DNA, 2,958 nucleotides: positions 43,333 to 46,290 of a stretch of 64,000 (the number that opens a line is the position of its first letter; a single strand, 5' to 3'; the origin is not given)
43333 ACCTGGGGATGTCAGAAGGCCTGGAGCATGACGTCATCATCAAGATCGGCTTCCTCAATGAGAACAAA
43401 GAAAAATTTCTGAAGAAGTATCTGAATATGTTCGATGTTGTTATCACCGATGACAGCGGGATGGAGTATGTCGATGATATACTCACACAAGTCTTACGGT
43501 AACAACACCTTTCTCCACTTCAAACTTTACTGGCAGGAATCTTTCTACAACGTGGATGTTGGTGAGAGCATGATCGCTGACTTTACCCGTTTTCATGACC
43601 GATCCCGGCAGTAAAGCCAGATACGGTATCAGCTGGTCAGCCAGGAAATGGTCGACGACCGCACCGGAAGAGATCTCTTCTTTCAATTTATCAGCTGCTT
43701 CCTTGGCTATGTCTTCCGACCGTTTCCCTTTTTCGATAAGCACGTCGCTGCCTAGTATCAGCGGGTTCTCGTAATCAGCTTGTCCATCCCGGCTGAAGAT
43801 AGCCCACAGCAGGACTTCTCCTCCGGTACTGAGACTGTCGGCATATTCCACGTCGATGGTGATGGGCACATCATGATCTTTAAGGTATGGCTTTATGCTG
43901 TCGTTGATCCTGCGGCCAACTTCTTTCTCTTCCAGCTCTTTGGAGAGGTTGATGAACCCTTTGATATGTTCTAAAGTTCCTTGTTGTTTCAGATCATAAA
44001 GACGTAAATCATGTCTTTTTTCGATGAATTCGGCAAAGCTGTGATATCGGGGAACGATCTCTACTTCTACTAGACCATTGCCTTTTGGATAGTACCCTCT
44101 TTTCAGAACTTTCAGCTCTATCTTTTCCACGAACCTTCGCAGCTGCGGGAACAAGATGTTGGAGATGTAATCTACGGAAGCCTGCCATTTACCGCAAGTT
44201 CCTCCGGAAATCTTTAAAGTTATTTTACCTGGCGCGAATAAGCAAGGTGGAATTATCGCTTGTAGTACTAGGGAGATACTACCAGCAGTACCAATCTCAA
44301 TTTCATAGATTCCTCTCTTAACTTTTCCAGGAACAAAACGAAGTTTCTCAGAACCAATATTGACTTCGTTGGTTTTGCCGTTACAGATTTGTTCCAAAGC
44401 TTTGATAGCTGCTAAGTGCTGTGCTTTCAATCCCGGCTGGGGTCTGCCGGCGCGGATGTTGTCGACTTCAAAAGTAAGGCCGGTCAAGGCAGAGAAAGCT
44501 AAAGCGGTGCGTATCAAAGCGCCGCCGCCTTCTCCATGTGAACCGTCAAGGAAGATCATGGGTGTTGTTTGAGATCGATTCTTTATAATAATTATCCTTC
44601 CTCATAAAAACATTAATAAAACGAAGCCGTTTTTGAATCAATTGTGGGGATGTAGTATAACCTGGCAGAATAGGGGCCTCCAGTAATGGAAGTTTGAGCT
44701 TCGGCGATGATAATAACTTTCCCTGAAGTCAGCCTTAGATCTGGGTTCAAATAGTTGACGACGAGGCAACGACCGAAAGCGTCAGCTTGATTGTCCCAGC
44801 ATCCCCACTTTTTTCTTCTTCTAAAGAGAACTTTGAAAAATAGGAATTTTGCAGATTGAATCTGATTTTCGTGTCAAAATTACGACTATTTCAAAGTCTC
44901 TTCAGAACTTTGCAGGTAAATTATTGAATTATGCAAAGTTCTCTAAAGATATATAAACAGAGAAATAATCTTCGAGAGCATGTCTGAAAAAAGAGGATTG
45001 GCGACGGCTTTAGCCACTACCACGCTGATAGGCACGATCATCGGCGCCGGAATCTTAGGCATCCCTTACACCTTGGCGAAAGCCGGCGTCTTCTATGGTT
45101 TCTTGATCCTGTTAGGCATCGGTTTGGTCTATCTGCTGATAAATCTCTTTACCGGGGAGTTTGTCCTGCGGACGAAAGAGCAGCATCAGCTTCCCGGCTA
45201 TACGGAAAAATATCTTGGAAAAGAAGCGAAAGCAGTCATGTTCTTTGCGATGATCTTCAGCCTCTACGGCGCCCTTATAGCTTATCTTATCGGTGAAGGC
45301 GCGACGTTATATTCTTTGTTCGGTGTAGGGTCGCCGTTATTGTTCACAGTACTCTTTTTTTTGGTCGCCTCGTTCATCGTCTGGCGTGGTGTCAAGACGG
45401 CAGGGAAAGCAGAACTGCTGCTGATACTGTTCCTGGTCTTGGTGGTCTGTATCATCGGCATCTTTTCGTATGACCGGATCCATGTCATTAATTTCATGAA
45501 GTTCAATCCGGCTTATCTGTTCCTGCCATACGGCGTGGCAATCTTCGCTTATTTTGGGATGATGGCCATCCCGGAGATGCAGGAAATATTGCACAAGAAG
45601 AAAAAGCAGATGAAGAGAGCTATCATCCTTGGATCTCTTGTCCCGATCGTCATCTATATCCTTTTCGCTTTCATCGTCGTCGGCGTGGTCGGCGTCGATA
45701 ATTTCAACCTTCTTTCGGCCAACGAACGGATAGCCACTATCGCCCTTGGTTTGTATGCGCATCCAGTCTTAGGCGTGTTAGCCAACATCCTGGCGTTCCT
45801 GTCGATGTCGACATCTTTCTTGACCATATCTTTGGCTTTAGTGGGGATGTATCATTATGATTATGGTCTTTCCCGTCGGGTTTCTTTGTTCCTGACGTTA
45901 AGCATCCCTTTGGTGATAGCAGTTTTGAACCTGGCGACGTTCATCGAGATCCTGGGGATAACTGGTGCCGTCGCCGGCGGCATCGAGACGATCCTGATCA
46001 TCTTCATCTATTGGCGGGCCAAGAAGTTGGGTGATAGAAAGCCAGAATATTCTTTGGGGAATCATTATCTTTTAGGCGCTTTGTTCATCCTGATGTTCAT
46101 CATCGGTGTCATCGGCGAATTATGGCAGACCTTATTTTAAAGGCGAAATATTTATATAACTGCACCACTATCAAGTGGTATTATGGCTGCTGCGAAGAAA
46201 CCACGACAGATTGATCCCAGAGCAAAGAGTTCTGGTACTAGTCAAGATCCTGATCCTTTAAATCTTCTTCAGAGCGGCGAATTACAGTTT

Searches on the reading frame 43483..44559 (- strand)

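Call 53: search_protein_families(library=pfam, proteins=[window:43483-44559:-], max_evalue=0.001)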
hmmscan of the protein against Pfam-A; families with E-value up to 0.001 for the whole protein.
window:43483-44559:- (358 aa): 2 families
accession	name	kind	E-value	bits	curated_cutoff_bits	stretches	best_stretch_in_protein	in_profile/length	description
PF01137.26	RTC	-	5.2e-76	255.1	27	1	9-348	2-221/221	RNA 3'-terminal phosphate cyclase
PF05189.18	RTC_insert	-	1.2e-08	35.8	23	1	192-297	2-102/102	RNA 3'-terminal phosphate cyclase (RTC), insert domain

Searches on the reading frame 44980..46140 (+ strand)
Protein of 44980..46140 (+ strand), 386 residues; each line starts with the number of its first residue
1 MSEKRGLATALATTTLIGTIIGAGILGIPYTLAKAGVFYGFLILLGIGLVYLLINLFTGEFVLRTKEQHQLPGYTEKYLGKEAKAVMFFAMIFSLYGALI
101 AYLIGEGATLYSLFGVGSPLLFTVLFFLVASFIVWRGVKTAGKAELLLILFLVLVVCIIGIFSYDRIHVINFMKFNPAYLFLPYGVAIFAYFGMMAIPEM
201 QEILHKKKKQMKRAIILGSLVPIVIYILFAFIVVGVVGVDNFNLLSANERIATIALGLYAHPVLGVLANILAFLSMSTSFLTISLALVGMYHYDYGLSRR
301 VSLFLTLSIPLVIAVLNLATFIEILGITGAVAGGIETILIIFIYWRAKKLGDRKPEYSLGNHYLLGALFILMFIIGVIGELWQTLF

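Call 53: search_protein_families(library=pfam, proteins=[window:44980-46140:+], max_evalue=0.001)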
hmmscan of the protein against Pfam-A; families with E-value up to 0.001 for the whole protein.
window:44980-46140:+ (386 aa): 5 families
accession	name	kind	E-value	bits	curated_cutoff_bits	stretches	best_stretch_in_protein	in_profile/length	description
PF03222.19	Trp_Tyr_perm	-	4.8e-35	121.9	22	1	13-375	9-389/393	Tryptophan/tyrosine permease family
PF01490.24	Aa_trans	-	1.4e-12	47.4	25.6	1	12-377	8-398/410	Transmembrane amino acid transporter protein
PF13520.12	AA_permease_2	-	6.2e-08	32.4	27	1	15-287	9-295/427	Amino acid permease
PF03845.19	Spore_permease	-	0.00021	20.7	23.4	1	11-242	6-239/321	Spore germination protein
PF00324.27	AA_permease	-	0.00027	20.2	24.6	1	15-281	5-301/470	Amino acid permease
